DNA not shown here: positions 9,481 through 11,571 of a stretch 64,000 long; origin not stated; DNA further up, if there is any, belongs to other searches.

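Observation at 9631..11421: [FeFe]-hydrogenase-like Fe-S domain fused to a GGDEF output: candidate H2/redox-sensing diguanylate cyclase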

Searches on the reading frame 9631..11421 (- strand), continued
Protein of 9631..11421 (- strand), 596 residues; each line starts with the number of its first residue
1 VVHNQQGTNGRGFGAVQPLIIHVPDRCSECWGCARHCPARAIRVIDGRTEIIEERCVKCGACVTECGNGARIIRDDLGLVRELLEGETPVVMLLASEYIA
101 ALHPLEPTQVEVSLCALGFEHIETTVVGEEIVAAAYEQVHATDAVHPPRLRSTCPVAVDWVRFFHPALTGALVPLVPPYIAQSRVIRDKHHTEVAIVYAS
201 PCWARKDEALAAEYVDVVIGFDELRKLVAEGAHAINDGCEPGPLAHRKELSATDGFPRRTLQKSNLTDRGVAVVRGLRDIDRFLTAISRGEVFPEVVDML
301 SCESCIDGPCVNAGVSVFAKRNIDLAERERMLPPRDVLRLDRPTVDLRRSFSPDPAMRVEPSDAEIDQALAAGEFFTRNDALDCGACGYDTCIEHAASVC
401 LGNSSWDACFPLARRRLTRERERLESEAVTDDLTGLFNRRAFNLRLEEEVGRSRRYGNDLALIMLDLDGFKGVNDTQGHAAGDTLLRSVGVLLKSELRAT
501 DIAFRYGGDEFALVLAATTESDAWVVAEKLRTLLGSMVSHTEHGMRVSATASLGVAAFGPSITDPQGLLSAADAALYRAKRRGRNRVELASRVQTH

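Call 22: find_encoding_contigs(protein=P0057, flank=10000, max_places=1)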
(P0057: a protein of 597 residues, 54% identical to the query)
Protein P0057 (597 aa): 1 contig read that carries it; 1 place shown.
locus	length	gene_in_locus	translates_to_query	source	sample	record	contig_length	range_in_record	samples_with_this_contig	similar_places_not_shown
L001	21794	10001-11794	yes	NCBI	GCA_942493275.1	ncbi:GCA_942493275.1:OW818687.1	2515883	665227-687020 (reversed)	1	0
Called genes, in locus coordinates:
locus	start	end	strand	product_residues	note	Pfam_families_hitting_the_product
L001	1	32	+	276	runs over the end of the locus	PF12849:PBP_like_2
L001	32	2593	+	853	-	PF05228:CHASE4 (faint), PF00672:HAMP, PF01590:GAF, PF13185:GAF_2, PF13492:GAF_3, PF01966:HD, PF13487:HD_5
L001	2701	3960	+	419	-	PF00696:AA_kinase, PF01842:ACT, PF22468:ACT_9, PF13840:ACT_7, PF01842:ACT (weak), PF22468:ACT_9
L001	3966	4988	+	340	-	PF01118:Semialdhyde_dh, PF02774:Semialdhyde_dhC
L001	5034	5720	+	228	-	PF00072:Response_reg, PF00486:Trans_reg_C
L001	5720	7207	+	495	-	PF00672:HAMP, PF00512:HisKA, PF02518:HATPase_c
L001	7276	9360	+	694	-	PF10114:PocR, PF01590:GAF (faint), PF13185:GAF_2 (faint), PF13492:GAF_3 (faint), PF13487:HD_5, PF01966:HD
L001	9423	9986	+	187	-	PF06177:QueT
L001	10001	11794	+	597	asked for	PF00037:Fer4 (faint), PF12838:Fer4_7 (weak), PF13237:Fer4_10, PF02906:Fe_hyd_lg_C, PF00990:GGDEF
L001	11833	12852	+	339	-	PF04055:Radical_SAM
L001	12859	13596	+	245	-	PF01323:DSBA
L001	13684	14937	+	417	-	-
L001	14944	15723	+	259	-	PF01925:TauE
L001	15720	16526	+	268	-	PF13527:Acetyltransf_9 (weak), PF00583:Acetyltransf_1, PF13673:Acetyltransf_10 (weak), PF13508:Acetyltransf_7, PF08445:FR47 (weak)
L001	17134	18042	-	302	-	-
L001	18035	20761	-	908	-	PF13188:PAS_8 (faint), PF05228:CHASE4, PF00989:PAS, PF08448:PAS_4, PF13426:PAS_9, PF24820:Diguanyl_cycl_sensor (weak), PF00990:GGDEF, PF00563:EAL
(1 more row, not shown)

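Call 23: find_encoding_contigs(protein=P0094, flank=10000, max_places=1)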
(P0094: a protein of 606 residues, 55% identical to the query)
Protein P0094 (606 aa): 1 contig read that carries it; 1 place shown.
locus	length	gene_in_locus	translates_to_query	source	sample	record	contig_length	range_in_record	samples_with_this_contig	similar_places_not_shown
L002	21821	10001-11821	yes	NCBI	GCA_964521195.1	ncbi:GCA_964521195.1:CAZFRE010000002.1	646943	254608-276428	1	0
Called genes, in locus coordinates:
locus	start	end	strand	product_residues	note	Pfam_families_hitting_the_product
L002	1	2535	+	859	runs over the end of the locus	PF05228:CHASE4 (weak), PF00672:HAMP, PF01590:GAF, PF13185:GAF_2, PF13492:GAF_3, PF01966:HD, PF13487:HD_5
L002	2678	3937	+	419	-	PF00696:AA_kinase, PF01842:ACT, PF22468:ACT_9, PF13840:ACT_7, PF01842:ACT (weak), PF22468:ACT_9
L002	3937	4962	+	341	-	PF01118:Semialdhyde_dh, PF02774:Semialdhyde_dhC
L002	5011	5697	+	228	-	PF00072:Response_reg, PF00486:Trans_reg_C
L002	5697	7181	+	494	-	PF00672:HAMP, PF00512:HisKA, PF02518:HATPase_c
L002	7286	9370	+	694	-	PF10114:PocR (weak), PF01590:GAF (faint), PF13185:GAF_2 (faint), PF13492:GAF_3 (faint), PF13487:HD_5, PF01966:HD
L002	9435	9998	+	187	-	PF06177:QueT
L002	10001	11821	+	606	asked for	PF13187:Fer4_9 (weak), PF13237:Fer4_10, PF02906:Fe_hyd_lg_C, PF04060:FeS (weak), PF00990:GGDEF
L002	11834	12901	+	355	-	PF04055:Radical_SAM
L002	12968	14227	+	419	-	PF13641:Glyco_tranf_2_3 (faint)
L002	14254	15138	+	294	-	PF01925:TauE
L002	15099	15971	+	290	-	PF00583:Acetyltransf_1, PF13673:Acetyltransf_10 (weak), PF13508:Acetyltransf_7, PF08445:FR47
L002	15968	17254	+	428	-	PF13185:GAF_2 (faint), PF13492:GAF_3 (weak), PF06580:His_kinase, PF02518:HATPase_c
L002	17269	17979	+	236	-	PF00072:Response_reg, PF04397:LytTR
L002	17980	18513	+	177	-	PF00149:Metallophos (faint), PF12850:Metallophos_2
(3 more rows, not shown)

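Call 24: find_encoding_contigs(protein=P0086, flank=10000, max_places=1)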
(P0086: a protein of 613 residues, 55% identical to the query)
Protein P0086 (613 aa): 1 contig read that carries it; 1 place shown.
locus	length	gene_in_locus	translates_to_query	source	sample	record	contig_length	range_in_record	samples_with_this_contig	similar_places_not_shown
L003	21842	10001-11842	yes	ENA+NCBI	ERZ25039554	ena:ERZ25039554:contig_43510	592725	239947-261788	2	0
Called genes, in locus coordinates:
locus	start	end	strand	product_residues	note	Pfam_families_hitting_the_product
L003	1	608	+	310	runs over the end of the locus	PF02775:TPP_enzyme_C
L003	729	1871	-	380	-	PF17803:Cadherin_4, PF17892:Cadherin_5, PF17963:Big_9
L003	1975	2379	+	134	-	PF13185:GAF_2 (weak)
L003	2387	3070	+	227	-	PF13487:HD_5, PF01966:HD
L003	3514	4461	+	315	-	PF00696:AA_kinase, PF01842:ACT, PF22468:ACT_9, PF13840:ACT_7, PF22468:ACT_9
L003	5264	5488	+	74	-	PF02774:Semialdhyde_dhC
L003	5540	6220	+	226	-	PF00072:Response_reg, PF00486:Trans_reg_C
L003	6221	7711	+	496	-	PF00672:HAMP, PF00512:HisKA, PF02518:HATPase_c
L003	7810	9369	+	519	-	PF10114:PocR (weak), PF01590:GAF (faint), PF13185:GAF_2, PF13492:GAF_3 (weak)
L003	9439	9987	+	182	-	PF06177:QueT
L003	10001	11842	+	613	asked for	PF13237:Fer4_10, PF02906:Fe_hyd_lg_C, PF04060:FeS (weak), PF00990:GGDEF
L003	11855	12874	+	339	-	PF04055:Radical_SAM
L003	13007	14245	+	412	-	-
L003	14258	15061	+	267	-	PF01925:TauE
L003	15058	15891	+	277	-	PF13480:Acetyltransf_6 (weak), PF13527:Acetyltransf_9, PF00583:Acetyltransf_1, PF13673:Acetyltransf_10, PF13508:Acetyltransf_7, PF14542:Acetyltransf_CG (weak), PF08445:FR47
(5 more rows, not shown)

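Call 55: predict_structure(alignment_id=A1)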
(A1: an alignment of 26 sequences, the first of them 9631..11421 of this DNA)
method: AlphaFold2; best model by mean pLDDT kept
length: 596 residues; sequences in the alignment: 26
mean_pLDDT: 83.9   pTM: 0.66
mean pLDDT of the five models: 83.9, 82.1, 81.2, 76.2, 69.9
residues with pLDDT >= 90: 258; 70-90: 250; 50-70: 64; < 50: 24
segments of 3 or more residues with pLDDT < 50: 1-11, 264-267, 593-596
pLDDT, mean of each block of 10 residues (from residue 1): 32 69 89 88 83 90 89 92 93 90 88 91 88 82 71 90 93 89 87 89 84 82 93 67 64 70 54 85 93 86 56 77 78 57 67 86 93 86 84 91 87 86 69 90 93 91 96 91 95 91 94 96 96 93 89 96 95 96 94 48
secondary structure, 60 per line:
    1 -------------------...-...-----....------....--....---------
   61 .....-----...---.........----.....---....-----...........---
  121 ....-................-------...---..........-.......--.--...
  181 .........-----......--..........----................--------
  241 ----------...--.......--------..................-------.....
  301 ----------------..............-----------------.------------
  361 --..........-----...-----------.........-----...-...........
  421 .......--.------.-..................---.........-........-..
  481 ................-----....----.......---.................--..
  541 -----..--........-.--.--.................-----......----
elements in order: E20-22 H32-35 E42-45 E48-51 H61-65 E71-73 H77-85 E90-94 H98-101 H107-117 E121-124 H126-141 E149-151 H155-164 H166-171 H178-189 E195-200 H203-212 E217-220 H221-232 E251-253 H258-262 E271-275 H276-288 E296-300 H317-330 H363-372 H392-400 H410-427 H439-456 E460-468 H470-477 H479-496 E502-505 E510-516 H520-536 E550-557 H565-581 E587-589

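Call 60: fold_search(model_id=the predicted structure, library=pdb)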
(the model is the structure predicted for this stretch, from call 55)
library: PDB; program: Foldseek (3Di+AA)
matches with E <= 10: 1015; with E <= 0.001: 172
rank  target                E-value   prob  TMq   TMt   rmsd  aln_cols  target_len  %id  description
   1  9g86_A                1.1e-18  1.00  0.29  0.38  28.6       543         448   20  Structure of Response regulator PleD in complex with c-diGMP and pppGpp (released 2025-08-06)
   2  2v0n_A                1.4e-17  1.00  0.27  0.35  23.3       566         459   20  ACTIVATED RESPONSE REGULATOR PLED IN COMPLEX WITH C-DIGMP AND GTP- ALPHA-S (released 2007-08-21)
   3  9g85_C                2.5e-17  1.00  0.30  0.39  28.2       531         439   21  Structure of Response regulator PleD in complex with c-diGMP and ppGpp (released 2025-08-06)
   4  9g85_A                3.9e-17  1.00  0.29  0.38  28.3       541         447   20  Structure of Response regulator PleD in complex with c-diGMP and ppGpp (released 2025-08-06)
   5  3ign                  4.6e-17  1.00  0.27  0.94   1.4       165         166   38  Crystal Structure of the GGDEF domain from Marinobacter aquaeolei diguanylate cyclase complexed with c-di-GMP - Northeas (released 2009-08-11)
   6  9g86_B                7.6e-17  1.00  0.28  0.37  27.6       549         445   20  Structure of Response regulator PleD in complex with c-diGMP and pppGpp (released 2025-08-06)
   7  2wb4_A                8.1e-17  1.00  0.27  0.35  22.0       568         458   20  activated diguanylate cyclase PleD in complex with c-di-GMP (released 2010-04-21)
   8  9gnk                  1.2e-16  1.00  0.45  0.54   7.1       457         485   16  Desulfovibrio desulfuricans [FeFe]-hydrogenase variant with both subunits linked by a 13 amino acid linker peptide deriv (released 2025-09-24)
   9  9g85_D                1.3e-16  1.00  0.29  0.38  28.2       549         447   20  Structure of Response regulator PleD in complex with c-diGMP and ppGpp (released 2025-08-06)
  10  9gbu_A                3.8e-16  1.00  0.45  0.55   7.3       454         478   16  Desulfovibrio desulfuricans [FeFe]-hydrogenase variant with both subunits linked by a 13 amino acid linker peptide der (released 2025-08-13)
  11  9g85_B                4.5e-16  1.00  0.29  0.38  28.2       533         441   21  Structure of Response regulator PleD in complex with c-diGMP and ppGpp (released 2025-08-06)
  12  9f46_B                5.6e-16  1.00  0.43  0.42   5.5       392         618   21  crystal structure of apo-[FeFe]-hydrogenase CbA5H from Clostridium beijerinckii (released 2024-12-18)
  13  8zqd_A                5.9e-16  1.00  0.45  0.43   6.1       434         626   20  Anaerobically isolated active [FeFe]-hydrogenase CbA5H (released 2025-01-01)
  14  8ryh                  7.0e-16  1.00  0.42  0.53   5.8       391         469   17  Desulfovibrio desulfuricans [FeFe]-hydrogenase variant with both subunits linked by a linker peptide derived from a grou (released 2025-02-19)
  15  3i5c_A                9.7e-16  1.00  0.26  0.75   5.0       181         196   42  Crystal structure of a fusion protein containing the leucine zipper of GCN4 and the GGDEF domain of WspR from Pseudomo (released 2009-08-18)
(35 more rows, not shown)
